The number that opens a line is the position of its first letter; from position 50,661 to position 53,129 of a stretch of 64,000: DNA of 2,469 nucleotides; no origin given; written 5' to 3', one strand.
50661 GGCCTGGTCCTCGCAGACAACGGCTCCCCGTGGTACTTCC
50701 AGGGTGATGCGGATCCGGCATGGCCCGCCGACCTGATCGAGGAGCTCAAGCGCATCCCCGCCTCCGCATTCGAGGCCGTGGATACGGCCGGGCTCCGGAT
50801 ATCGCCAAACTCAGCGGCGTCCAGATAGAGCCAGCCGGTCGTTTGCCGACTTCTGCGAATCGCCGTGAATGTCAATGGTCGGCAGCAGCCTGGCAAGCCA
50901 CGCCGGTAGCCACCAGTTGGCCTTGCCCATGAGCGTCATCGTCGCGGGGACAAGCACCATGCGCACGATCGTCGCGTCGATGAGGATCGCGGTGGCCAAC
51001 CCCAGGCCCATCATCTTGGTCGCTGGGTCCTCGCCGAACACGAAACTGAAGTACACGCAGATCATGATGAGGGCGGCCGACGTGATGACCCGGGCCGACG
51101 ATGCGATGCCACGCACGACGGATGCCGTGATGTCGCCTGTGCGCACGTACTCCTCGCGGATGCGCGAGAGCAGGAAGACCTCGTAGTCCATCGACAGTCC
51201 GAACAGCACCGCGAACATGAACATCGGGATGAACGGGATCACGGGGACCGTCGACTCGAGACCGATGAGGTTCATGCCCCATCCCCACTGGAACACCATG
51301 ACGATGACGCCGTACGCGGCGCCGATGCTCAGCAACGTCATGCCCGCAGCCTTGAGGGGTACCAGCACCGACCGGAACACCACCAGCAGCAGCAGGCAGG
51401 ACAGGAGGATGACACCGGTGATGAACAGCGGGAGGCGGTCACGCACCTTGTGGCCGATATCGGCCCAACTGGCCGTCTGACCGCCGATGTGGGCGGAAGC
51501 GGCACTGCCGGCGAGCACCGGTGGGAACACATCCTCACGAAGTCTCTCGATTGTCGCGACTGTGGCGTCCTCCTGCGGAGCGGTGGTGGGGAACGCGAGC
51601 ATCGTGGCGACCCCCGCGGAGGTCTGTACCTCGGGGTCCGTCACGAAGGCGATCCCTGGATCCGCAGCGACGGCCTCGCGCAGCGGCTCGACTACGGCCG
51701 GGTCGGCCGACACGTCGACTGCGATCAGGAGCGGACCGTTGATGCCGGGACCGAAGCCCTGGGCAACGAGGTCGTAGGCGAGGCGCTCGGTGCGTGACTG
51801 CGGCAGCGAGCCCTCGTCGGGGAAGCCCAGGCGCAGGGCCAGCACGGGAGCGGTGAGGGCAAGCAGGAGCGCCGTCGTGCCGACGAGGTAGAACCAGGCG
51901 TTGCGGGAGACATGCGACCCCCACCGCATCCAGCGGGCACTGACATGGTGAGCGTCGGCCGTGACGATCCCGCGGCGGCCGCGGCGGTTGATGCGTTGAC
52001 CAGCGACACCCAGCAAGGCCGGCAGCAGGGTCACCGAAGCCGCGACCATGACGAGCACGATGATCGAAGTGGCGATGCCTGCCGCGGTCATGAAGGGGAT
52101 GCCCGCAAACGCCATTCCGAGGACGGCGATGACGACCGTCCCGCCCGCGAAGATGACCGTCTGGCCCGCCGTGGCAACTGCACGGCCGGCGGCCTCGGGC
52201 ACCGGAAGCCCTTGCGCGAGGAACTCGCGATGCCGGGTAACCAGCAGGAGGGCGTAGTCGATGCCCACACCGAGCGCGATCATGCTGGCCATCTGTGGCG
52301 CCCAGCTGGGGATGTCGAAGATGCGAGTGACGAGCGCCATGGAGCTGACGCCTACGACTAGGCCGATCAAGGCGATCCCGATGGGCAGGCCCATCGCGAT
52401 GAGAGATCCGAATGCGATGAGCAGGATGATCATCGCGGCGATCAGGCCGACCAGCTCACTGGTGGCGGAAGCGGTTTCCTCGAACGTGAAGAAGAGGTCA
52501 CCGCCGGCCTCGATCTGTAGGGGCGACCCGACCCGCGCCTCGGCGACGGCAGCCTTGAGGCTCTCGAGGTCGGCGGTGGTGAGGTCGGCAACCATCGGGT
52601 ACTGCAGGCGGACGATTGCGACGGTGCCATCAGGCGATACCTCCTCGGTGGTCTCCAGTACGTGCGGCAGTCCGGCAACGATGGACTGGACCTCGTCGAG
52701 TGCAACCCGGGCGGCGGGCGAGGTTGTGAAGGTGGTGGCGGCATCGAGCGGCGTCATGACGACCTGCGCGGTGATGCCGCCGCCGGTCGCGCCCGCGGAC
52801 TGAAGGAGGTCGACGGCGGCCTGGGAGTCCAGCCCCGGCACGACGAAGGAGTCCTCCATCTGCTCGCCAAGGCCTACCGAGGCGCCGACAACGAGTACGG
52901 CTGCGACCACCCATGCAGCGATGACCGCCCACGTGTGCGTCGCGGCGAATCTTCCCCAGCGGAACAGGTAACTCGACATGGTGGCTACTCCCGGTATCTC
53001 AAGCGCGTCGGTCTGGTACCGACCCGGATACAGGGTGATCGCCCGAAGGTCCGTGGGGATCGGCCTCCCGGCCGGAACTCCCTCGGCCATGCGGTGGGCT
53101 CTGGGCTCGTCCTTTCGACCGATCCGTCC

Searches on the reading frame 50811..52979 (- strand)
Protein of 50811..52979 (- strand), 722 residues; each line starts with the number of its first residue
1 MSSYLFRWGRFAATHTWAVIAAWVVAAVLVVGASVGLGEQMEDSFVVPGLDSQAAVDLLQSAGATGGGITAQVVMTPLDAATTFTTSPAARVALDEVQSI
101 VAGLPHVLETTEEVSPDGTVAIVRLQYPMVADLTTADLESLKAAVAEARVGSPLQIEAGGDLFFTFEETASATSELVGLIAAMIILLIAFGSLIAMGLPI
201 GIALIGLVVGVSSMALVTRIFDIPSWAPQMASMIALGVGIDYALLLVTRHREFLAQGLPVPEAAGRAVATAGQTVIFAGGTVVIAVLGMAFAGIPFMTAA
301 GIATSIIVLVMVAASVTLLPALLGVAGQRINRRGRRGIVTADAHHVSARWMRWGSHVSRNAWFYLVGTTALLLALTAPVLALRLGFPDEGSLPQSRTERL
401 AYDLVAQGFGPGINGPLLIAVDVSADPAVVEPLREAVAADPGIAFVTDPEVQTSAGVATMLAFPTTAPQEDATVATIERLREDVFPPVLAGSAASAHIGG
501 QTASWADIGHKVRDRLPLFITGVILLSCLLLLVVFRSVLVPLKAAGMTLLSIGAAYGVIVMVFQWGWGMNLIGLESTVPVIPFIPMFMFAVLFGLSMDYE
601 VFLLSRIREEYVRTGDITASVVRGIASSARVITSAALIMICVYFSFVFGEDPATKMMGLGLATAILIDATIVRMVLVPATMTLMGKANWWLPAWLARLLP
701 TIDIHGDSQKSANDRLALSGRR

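Call 3: search_protein_families(library=pfam, proteins=[window:50811-52979:-], max_evalue=0.01)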
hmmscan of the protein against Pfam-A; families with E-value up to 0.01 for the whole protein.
window:50811-52979:- (722 aa): 1 family
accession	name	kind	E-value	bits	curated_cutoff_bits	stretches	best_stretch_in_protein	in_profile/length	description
PF03176.21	MMPL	-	2.1e-72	244.3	20.5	2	52-360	9-329/333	MMPL family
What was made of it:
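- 50811..52979 (-): MMPL-family RND transporter. It is divergent from the kinase operon and is the conserved third gene of the TCS module. Pfam MMPL, E 2e-72 (call 3).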

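Call 63: search_protein_families(library=ncbifam, proteins=[window:50811-52979:-], max_evalue=0.001)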
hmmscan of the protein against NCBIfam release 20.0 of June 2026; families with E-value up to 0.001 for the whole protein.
window:50811-52979:- (722 aa): 6 families
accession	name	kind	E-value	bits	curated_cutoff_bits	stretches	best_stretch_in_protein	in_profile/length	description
NF052608.1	TrhMmycExpMmpL3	equivalog_domain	4.2e-60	204.1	1400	2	494-700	542-747/992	trehalose monomycolate exporter MmpL3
TIGR00833.1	actII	subfamily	7.3e-53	180.1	874.7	2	133-454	132-460/910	MMPL family RND transporter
TIGR00921.1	2A067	subfamily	4.1e-23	81.3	351.9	2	95-325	114-345/733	hydrophobe/amphiphile efflux-3 (HAE3) family transporter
TIGR03480.1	HpnN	hypoth_equivalog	6.7e-07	27.7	751.85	1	172-380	272-466/862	hopanoid biosynthesis associated RND transporter like protein HpnN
TIGR00918.1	2A060602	subfamily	5.4e-05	21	1120.4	1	201-331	433-562/1145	transmembrane receptor Patched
NF045600.2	BstA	equivalog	0.00079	17.4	1400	0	525-667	296-423/903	sterol transporter cytoplasmic membrane protein BstA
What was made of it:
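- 50811..52979 (-): NCBIfam matches MmpL3/actII only below their cutoffs (call 63).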
